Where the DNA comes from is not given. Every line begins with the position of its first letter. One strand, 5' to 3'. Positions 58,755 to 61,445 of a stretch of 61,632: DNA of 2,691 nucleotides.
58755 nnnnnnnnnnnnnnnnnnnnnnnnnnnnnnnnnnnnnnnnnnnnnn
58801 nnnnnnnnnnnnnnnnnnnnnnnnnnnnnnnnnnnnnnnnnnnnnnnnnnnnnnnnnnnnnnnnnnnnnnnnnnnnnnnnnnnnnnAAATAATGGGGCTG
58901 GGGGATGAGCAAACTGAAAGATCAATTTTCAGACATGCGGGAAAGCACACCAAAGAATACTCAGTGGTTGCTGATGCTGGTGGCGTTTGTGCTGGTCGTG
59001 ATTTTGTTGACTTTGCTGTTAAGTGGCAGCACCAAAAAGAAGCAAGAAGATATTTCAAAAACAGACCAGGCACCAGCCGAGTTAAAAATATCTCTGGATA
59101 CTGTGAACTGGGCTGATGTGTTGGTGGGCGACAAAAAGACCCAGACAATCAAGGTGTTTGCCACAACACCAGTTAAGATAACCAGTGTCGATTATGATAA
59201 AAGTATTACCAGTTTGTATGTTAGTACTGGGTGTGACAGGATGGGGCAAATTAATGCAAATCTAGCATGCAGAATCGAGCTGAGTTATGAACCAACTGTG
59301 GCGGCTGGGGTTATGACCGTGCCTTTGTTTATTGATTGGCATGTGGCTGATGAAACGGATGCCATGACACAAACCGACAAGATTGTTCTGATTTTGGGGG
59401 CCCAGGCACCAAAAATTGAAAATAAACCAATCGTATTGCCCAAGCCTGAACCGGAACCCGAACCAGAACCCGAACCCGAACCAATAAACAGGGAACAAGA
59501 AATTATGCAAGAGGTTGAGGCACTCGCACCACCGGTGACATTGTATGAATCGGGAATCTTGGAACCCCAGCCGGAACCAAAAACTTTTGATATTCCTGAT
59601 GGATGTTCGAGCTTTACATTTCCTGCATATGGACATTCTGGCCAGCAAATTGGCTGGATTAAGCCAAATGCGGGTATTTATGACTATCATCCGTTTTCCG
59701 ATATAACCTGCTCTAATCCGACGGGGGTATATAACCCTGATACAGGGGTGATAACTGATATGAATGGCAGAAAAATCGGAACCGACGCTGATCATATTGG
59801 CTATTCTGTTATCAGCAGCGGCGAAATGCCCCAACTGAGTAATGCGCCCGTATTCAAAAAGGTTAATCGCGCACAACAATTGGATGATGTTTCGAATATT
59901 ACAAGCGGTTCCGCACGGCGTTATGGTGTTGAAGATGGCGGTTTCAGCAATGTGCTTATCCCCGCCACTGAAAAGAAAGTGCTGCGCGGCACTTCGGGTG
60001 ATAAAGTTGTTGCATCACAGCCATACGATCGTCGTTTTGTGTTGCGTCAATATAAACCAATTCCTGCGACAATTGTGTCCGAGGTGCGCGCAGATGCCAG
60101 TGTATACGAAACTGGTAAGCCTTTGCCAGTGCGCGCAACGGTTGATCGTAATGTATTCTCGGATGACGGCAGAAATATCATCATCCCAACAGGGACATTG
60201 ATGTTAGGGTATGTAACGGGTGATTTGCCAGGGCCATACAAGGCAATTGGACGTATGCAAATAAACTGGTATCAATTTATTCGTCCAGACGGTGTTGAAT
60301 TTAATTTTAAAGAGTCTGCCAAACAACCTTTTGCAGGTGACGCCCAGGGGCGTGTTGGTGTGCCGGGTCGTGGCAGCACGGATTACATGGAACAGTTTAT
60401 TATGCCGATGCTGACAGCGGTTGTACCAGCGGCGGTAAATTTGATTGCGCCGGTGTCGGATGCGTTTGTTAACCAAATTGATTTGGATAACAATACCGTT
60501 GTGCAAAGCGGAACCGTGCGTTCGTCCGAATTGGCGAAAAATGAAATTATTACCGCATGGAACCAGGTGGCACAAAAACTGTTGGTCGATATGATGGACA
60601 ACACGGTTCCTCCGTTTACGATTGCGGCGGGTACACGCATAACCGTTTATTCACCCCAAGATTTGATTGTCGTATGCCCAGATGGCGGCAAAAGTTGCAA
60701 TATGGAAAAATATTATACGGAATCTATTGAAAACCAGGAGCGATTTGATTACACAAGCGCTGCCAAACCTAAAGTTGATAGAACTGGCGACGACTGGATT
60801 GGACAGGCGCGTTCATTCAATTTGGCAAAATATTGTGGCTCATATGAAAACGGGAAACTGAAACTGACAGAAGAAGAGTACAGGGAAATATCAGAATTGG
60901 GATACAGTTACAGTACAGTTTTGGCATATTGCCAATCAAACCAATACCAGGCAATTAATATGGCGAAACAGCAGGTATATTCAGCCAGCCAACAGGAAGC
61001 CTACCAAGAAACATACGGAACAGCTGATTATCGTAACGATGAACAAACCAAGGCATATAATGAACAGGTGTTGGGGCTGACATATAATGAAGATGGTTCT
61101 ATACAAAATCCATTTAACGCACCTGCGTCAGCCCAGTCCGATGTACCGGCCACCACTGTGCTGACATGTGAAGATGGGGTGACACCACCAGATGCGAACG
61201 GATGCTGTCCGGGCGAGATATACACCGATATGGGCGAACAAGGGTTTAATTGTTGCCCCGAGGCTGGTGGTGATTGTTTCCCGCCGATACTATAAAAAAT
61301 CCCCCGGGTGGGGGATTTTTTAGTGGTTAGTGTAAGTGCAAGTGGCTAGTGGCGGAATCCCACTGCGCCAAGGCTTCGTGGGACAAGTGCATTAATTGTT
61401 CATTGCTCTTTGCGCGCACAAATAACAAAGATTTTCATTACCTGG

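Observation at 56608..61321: Stand-alone VirB8/VirB9/VirB10-like operon with a SPOR-fused VirB9 and an enlarged Cys-tailed VirB10, and no ATPase genes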

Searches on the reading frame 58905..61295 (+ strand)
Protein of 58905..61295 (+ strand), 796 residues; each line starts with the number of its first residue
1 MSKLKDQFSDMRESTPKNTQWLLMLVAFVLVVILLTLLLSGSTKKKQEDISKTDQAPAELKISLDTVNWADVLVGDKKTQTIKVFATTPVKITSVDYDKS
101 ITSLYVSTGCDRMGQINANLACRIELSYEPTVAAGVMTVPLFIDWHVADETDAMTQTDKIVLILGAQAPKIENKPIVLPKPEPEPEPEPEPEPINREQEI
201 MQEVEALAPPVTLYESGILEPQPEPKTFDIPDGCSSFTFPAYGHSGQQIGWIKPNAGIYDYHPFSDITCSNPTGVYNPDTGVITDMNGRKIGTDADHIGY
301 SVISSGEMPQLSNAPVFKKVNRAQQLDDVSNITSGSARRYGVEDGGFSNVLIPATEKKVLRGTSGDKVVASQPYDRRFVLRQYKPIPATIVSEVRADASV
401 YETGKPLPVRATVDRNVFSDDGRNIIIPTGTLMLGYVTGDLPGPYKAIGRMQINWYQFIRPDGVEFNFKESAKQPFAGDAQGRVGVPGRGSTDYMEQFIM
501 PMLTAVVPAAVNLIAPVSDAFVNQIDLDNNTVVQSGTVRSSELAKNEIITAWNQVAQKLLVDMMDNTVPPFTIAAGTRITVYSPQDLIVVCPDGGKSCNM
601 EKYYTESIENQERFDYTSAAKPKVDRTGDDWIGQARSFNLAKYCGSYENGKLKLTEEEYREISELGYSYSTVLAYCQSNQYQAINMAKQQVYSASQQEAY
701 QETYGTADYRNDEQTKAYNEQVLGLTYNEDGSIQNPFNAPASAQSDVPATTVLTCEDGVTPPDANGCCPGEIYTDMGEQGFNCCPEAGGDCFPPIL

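Call 4: search_protein_families(library=pfam, proteins=[window:58905-61295:+], max_evalue=1)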
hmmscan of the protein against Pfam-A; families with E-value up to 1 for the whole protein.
window:58905-61295:+ (796 aa): 3 families
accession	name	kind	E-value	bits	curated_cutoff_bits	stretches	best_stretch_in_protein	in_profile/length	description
PF03743.19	TrbI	-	1.3e-17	64.7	35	1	380-587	2-186/188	Bacterial conjugation TrbI-like protein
PF05887.16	Trypan_PARP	-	0.015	15.8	100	1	173-225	59-111/134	Procyclic acidic repetitive protein (PARP)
PF15754.10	SPESP1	-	0.16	11.6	27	1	160-204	110-148/322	Sperm equatorial segment protein 1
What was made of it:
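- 58905..61295 (+): Enlarged virB10 (796 aa). Pfam PF03743, 64.7 bits at residues 380-587 (call 4).
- On TrbI/VirB10 (Pfam PF03743): 64.7 bits against a 35-bit cut-off, at residues 380-587 (call 4).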

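Call 5: search_protein_families(library=ncbifam, proteins=[window:58905-61295:+], max_evalue=1)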
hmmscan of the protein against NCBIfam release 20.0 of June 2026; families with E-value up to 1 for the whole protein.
window:58905-61295:+ (796 aa): 7 families
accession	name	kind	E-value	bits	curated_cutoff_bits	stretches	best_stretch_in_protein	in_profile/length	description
NF038091.1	T4SS_VirB10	equivalog_domain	3.7e-16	59.3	220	1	374-587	5-189/197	type IV secretion system protein VirB10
NF038092.1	T4SS_ComB10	equivalog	7.6e-12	45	300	1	383-592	27-214/225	DNA type IV secretion system protein ComB10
NF010405.0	PRK13831.1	subfamily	2.7e-06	26.6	386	1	376-589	241-427/433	IncP-type conjugal transfer protein TrbI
NF012200.0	choice_anch_D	domain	0.002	18.6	45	1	55-133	10-92/108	choice-of-anchor D domain-containing protein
NF008084.0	PRK10819.1-5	equivalog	0.012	15.5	315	1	141-201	31-93/249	TonB system transport protein TonB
NF033218.1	anchor_AmaP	equivalog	0.07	12.9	55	1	18-68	45-95/166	alkaline shock response membrane anchor protein AmaP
NF008082.0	PRK10819.1-3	equivalog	0.39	10.5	265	1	160-197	50-88/242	TonB system transport protein TonB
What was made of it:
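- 59070..59408 (+): ASH/PapD-like Ig domain (residues 56-168, with invariant C110 and C122). NCBIfam choice-of-anchor D gives E 0.002 (call 5).
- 59409..59588 (+): Pro/Glu-rich linker, (PE)n, residues 169-228. There are weak TonB and PARP low-complexity matches (calls 4, 5).
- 60027..60674 (+): TrbI/VirB10 barrel (residues 375-590), including two long helices (493-524 and 541-564) that flank an invariant loop (523-542). Pfam and NCBIfam matches (calls 4, 5).
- On T4SS_VirB10, NCBIfam equivalog domain NF038091: 59.3 bits (call 5).
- Closest known: Helicobacter pylori ComB DNA-uptake T4SS. Different: Sequence similarity is weak: ComB10 scores 45 bits against a 300-bit cut-off (call 5).
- NCBIfam ComB10 is the second-best VirB10 model, at 45 bits (call 5). 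The ComB10 score is far below its cut-off (45 vs 300), and the VirB10 model scores higher (call 5).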

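Call 9: find_encoding_contigs(protein=window:58905-61295:+, flank=10000, max_places=6)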
Protein window:58905-61295:+ (796 aa): 1 contig read that carries it; 1 place shown.
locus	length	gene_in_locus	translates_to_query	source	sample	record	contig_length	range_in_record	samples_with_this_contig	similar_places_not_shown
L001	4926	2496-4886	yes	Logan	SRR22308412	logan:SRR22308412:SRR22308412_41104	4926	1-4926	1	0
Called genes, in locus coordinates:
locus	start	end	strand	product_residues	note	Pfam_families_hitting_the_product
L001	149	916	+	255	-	PF04335:VirB8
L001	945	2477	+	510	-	PF03524:CagX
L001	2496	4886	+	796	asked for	-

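Call 10: find_homologous_proteins(query=window:58905-61295:+)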
Query window:58905-61295:+ (796 aa): 896 proteins with E <= 0.001 among 8000 candidates; the best 120 are listed.
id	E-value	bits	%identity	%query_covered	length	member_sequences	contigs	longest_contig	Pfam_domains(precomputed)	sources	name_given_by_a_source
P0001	0.0e+0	1799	98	100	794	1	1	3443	PF03743.20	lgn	-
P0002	0.0e+0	1353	76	100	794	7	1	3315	PF03743.20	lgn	-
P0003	0.0e+0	1250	71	100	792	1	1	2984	PF03743.20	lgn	-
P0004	0.0e+0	1248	71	100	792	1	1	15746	PF03743.20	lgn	-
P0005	0.0e+0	1247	71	100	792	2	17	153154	PF03743.20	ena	-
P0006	0.0e+0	1245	69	100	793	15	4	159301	PF03743.20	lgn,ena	-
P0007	0.0e+0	1243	69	100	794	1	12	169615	PF03743.20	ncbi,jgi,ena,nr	ncbi:MAG: hypothetical protein E7007_01310 [Alphaproteobacteria bacterium]|nr:hypothetical protein [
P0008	0.0e+0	1242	70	100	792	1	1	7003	PF03743.20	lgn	-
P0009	0.0e+0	1240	69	100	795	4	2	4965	PF03743.20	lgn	-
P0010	0.0e+0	1240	71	100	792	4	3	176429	PF03743.20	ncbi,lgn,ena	-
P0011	0.0e+0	1239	70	100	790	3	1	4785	PF03743.20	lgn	-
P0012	0.0e+0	1226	69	100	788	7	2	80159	PF03743.20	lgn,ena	-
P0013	0.0e+0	1225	69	100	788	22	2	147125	PF03743.20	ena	-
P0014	0.0e+0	1224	70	100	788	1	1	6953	PF03743.20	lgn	-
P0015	0.0e+0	1219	71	100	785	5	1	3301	PF03743.20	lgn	-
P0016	0.0e+0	1213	68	100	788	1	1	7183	PF03743.20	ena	-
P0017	0.0e+0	1213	69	100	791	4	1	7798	PF03743.20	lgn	-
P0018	0.0e+0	1198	68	100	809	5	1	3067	PF03743.20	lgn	-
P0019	0.0e+0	1193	68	100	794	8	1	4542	PF03743.20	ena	-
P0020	0.0e+0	1192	68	100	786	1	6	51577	PF03743.20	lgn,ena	-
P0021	0.0e+0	1133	63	100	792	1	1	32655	PF03743.20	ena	-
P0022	0.0e+0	1130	63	100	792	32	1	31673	PF03743.20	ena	-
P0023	0.0e+0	1129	62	100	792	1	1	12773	PF03743.20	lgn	-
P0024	0.0e+0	1118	62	100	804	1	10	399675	PF03743.20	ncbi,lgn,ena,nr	ncbi:MAG: TrbI/VirB10 family protein [Alphaproteobacteria bacterium]|nr:TrbI/VirB10 family protein [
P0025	0.0e+0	1116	63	100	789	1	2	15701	PF03743.20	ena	-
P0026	0.0e+0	1115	62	100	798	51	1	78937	PF03743.20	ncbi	-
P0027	0.0e+0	1114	63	100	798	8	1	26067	PF03743.20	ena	-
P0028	0.0e+0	1105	62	100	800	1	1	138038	PF03743.20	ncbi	-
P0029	0.0e+0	1101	62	100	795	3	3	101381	PF03743.20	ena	-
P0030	0.0e+0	1101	62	100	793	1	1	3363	PF03743.20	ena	-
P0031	0.0e+0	1099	63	100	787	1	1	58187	PF03743.20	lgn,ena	-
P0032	0.0e+0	1097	61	100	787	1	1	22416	PF03743.20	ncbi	-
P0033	0.0e+0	1096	63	100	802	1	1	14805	PF03743.20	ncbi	-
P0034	0.0e+0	1096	63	100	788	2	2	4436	PF03743.20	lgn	-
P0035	0.0e+0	1084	62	100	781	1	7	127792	PF03743.20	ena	-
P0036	0.0e+0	1084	62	100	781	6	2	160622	PF03743.20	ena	-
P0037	0.0e+0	1080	62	100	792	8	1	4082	PF03743.20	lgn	-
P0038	0.0e+0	1078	61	100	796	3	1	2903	PF03743.20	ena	-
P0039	0.0e+0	1078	63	100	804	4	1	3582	PF03743.20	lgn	-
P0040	0.0e+0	1076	62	100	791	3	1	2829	PF03743.20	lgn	-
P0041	0.0e+0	1074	62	100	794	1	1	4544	PF03743.20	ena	-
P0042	0.0e+0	1068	61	100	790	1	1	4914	PF03743.20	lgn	-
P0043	0.0e+0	1061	60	100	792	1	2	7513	PF03743.20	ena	-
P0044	0.0e+0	1055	61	100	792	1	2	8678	PF03743.20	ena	-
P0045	0.0e+0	1053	60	100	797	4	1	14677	PF03743.20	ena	-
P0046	0.0e+0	1051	60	100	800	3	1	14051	PF03743.20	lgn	-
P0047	0.0e+0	1045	59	100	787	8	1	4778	PF03743.20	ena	-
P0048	0.0e+0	1035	61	100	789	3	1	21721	PF03743.20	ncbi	-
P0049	0.0e+0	1026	59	100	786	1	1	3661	PF03743.20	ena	-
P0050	0.0e+0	1026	61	100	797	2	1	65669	PF03743.20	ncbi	-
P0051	0.0e+0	1023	57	100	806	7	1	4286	PF03743.20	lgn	-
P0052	0.0e+0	1020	59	100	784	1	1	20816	PF03743.20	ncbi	-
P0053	0.0e+0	1015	60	100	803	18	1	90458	PF03743.20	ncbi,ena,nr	ncbi:MAG: TrbI/VirB10 family protein [Alphaproteobacteria bacterium]|nr:TrbI/VirB10 family protein [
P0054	0.0e+0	1012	57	100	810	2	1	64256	PF03743.20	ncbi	-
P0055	0.0e+0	1012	59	100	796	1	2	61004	PF03743.20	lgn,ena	-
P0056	0.0e+0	1011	59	100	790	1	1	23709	PF03743.20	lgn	-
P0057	2.0e-298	1010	59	100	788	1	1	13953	PF03743.20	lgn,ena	-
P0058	8.7e-297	1005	58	100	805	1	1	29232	PF03743.20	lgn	-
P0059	1.2e-296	1004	59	100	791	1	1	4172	PF03743.20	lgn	-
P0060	3.7e-296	1002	59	100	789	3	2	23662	PF03743.20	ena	-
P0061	4.7e-294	995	58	100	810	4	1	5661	PF03743.20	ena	-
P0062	9.3e-293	991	58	100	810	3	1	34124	PF03743.20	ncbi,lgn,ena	-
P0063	1.3e-292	991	59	100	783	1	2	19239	PF03743.20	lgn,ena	-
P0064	2.3e-292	990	57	100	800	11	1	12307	PF03743.20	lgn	-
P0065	2.1e-291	987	57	100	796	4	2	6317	PF03743.20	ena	-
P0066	6.6e-291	985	57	100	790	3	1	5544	PF03743.20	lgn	-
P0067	2.0e-290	983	58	100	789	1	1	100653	PF03743.20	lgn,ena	-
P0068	1.1e-289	981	58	100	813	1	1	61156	PF03743.20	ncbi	-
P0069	8.8e-289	978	58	100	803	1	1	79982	PF03743.20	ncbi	-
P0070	4.0e-288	976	58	100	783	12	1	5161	PF15780.12,PF03743.20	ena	-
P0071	5.4e-287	972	53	100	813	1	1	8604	PF03743.20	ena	-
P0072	5.7e-287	972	53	100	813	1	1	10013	PF03743.20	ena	-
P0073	6.6e-287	972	57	100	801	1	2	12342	PF03743.20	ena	-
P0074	8.1e-287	972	54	100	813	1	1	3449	PF03743.20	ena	-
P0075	9.3e-287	971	53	100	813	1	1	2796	PF03743.20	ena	-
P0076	1.0e-286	971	53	100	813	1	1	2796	PF03743.20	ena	-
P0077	3.2e-286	970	55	100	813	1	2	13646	PF03743.20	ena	-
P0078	2.4e-285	967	54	100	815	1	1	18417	PF03743.20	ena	-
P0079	2.5e-285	967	54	100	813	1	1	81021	PF03743.20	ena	-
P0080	1.1e-284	965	54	100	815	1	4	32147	PF03743.20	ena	-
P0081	1.3e-284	964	54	100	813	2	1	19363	PF03743.20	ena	-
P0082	1.4e-283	961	55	100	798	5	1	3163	PF03743.20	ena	-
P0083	3.0e-281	953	53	100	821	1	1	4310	PF03743.20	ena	-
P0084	5.6e-281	952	53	100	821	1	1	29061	PF03743.20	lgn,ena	-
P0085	1.3e-280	951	54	100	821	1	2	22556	PF03743.20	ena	-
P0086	1.5e-280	951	54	100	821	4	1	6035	PF03743.20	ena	-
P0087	1.8e-280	951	54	100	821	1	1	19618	PF03743.20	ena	-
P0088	1.9e-280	950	54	100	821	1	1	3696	PF03743.20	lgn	-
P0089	2.7e-280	950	53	100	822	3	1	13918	PF03743.20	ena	-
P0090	7.4e-280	949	53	100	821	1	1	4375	PF03743.20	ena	-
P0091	2.1e-279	947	56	100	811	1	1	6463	PF03743.20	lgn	-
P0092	7.6e-279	945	53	100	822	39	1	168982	PF03743.20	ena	-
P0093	2.1e-278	944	54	100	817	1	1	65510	PF03743.20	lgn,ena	-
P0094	1.0e-277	941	55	100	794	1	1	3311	PF03743.20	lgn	-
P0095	2.0e-277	940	56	100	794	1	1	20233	PF03743.20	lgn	-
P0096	4.1e-277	939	54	100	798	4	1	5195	PF03743.20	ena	-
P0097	4.8e-277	939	54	100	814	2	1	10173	PF03743.20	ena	-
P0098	5.3e-277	939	55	100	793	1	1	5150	PF03743.20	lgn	-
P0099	2.5e-276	937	53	100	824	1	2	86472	PF03743.20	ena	-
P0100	4.2e-276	936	53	100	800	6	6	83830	PF03743.20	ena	-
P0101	4.6e-276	936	56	100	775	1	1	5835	PF03743.20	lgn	-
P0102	1.2e-275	935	54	100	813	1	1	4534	PF03743.20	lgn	-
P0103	1.3e-275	934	54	100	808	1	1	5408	PF03743.20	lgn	-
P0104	1.7e-275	934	53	100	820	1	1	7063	PF03743.20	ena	-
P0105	2.2e-275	934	56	100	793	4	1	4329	PF03743.20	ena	-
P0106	3.7e-275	933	53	100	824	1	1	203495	PF03743.20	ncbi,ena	-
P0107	5.0e-275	933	55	100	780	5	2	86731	PF03743.20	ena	-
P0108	5.9e-275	932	55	100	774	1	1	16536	PF03743.20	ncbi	-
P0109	7.4e-275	932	56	100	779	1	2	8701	PF03743.20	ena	-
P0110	1.0e-274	931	55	100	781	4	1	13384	PF03743.20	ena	-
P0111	1.6e-274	931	55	100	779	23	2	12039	PF03743.20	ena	-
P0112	1.9e-274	931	54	100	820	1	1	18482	PF03743.20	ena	-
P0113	2.3e-274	930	54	100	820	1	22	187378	PF03743.20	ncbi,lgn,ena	-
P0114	5.5e-274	929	54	100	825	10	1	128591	PF03743.20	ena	-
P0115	9.5e-274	928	53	100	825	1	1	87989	PF03743.20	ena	-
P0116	1.1e-273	928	53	100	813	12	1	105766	PF03743.20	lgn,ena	-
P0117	1.2e-273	928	54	100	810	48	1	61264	PF03743.20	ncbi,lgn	-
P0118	1.4e-273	928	54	100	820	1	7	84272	PF03743.20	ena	-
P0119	1.7e-273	927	55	100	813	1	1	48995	PF03743.20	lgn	-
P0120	1.9e-273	927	54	100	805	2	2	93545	PF03743.20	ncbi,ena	-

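Call 11: find_encoding_contigs(protein=P0007, flank=10000, max_places=3)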
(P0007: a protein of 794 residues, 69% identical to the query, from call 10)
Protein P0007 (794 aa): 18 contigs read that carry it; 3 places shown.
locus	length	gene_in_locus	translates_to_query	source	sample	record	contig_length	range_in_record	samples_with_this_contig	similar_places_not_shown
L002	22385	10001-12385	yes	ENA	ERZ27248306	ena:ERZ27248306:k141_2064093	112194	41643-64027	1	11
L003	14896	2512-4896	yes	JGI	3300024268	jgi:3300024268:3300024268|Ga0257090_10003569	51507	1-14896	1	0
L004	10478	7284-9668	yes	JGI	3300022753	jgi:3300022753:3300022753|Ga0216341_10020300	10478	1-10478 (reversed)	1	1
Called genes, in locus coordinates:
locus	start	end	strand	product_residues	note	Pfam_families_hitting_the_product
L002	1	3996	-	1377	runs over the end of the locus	PF04563:RNA_pol_Rpb2_1, PF04561:RNA_pol_Rpb2_2, PF04565:RNA_pol_Rpb2_3, PF10385:RNA_pol_Rpb2_45, PF00562:RNA_pol_Rpb2_6, PF04560:RNA_pol_Rpb2_7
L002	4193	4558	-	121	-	PF16320:Ribosomal_L12_N, PF00542:Ribosomal_L12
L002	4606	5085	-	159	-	PF00466:Ribosomal_L10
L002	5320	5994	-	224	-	PF00687:Ribosomal_L1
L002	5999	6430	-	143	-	PF03946:Ribosomal_L11_N, PF00298:Ribosomal_L11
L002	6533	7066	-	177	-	PF02357:NusG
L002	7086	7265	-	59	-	PF00584:SecE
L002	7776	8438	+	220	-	PF04335:VirB8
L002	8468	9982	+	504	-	PF03524:CagX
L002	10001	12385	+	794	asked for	PF03743:TrbI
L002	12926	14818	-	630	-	PF05649:Peptidase_M13_N, PF01431:Peptidase_M13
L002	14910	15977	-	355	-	PF04055:Radical_SAM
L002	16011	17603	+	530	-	PF17251:Pom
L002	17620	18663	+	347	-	PF13406:SLT_2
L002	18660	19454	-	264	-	PF08795:DUF1796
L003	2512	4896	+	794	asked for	PF03743:TrbI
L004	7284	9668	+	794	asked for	PF03743:TrbI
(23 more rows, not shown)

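Call 12: find_encoding_contigs(protein=P0024, flank=10000, max_places=3)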
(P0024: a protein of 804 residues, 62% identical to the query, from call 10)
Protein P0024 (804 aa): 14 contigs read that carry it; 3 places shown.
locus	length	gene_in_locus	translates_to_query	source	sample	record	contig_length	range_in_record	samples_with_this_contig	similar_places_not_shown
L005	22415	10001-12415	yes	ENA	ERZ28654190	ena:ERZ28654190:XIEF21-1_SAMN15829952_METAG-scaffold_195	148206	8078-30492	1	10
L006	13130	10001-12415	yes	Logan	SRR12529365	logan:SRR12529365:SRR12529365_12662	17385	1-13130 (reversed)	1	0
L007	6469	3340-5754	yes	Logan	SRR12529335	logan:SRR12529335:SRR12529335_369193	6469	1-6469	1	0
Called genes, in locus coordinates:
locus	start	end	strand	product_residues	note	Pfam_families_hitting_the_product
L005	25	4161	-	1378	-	PF04563:RNA_pol_Rpb2_1, PF04561:RNA_pol_Rpb2_2, PF04565:RNA_pol_Rpb2_3, PF10385:RNA_pol_Rpb2_45, PF00562:RNA_pol_Rpb2_6, PF04560:RNA_pol_Rpb2_7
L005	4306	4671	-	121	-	PF16320:Ribosomal_L12_N, PF00542:Ribosomal_L12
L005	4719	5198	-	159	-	PF00466:Ribosomal_L10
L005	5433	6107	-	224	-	PF00687:Ribosomal_L1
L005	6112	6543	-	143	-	PF03946:Ribosomal_L11_N, PF00298:Ribosomal_L11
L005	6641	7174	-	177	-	PF02357:NusG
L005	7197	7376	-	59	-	PF00584:SecE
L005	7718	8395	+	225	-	PF04335:VirB8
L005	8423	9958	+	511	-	PF03524:CagX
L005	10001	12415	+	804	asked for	PF03743:TrbI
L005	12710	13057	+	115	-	-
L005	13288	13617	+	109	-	-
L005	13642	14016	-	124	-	PF00376:MerR, PF13411:MerR_1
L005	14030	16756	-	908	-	PF00521:DNA_topoisoIV, PF03989:DNA_gyraseA_C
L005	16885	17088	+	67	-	-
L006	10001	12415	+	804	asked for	PF03743:TrbI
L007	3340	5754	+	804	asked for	PF03743:TrbI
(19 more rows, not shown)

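Call 38: predict_structure(alignment_id=A2)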
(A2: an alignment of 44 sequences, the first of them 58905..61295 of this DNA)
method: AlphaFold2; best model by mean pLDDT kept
length: 796 residues; sequences in the alignment: 44
mean_pLDDT: 52.2   pTM: 0.29
mean pLDDT of the five models: 52.2, 51.5, 50.9, 50.4, 50.0
residues with pLDDT >= 90: 7; 70-90: 214; 50-70: 139; < 50: 436
segments of 3 or more residues with pLDDT < 50: 44-55, 173-197, 199-201, 203-205, 207-228, 296-608, 611-638, 738-753, 788-790, 792-796
pLDDT, mean of each block of 10 residues (from residue 1): 67 71 82 75 40 53 81 86 87 82 83 83 89 80 85 78 81 45 40 43 42 30 40 67 73 75 82 77 77 55 32 27 28 27 34 29 27 28 35 37 39 33 30 35 33 36 31 34 25 31 38 44 35 32 44 40 30 28 29 37 47 46 45 40 68 73 66 68 57 54 59 68 63 49 35 61 71 65 62 38
secondary structure, 60 per line:
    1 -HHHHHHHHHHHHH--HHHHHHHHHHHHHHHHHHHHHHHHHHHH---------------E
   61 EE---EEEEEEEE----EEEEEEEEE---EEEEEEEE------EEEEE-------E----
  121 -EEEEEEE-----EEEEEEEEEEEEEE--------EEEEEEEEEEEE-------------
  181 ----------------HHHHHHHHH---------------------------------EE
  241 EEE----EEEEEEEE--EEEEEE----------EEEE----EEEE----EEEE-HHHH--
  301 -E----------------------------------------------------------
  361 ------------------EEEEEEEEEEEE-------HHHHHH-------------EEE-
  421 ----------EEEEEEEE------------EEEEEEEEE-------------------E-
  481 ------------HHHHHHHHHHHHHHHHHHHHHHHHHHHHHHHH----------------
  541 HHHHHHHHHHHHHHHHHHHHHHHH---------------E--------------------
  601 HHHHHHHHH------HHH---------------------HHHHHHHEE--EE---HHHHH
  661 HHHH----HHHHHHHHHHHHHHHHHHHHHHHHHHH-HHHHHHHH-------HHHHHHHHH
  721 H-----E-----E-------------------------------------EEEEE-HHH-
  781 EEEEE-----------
elements in order (helices of 4 or more, strands of 3 or more residues): H2-14 H17-44 E60-62 E66-73 E78-86 E90-97 E104-108 E122-128 E134-147 E156-167 H197-205 E239-243 E248-255 E258-263 E274-277 E282-285 E290-293 H295-298 E379-390 H398-403 E417-419 E431-438 E451-459 H493-524 H541-564 H601-609 H640-646 H656-664 H669-695 H697-704 H712-721 E771-775 E781-785
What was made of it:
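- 58965..59033 (+): VirB10 transmembrane helix (residues 21-43), preceded by a conserved 20-residue cytoplasmic tail. The model shows a helix at residues 17-44 (call 38).
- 59070..59408 (+): pLDDT is 80-89 (call 38).
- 59589..59804 (+): Small beta domain (residues 229-300, with invariant C234 and C269). pLDDT is 67-82 (call 38).
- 60027..60674 (+): The helices appear in the model (call 38).
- Closest known: Outer-membrane core complexes of pKM101, R388 and Xanthomonas citri. Same: The TrbI barrel with two antenna helices is present (calls 4, 38).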
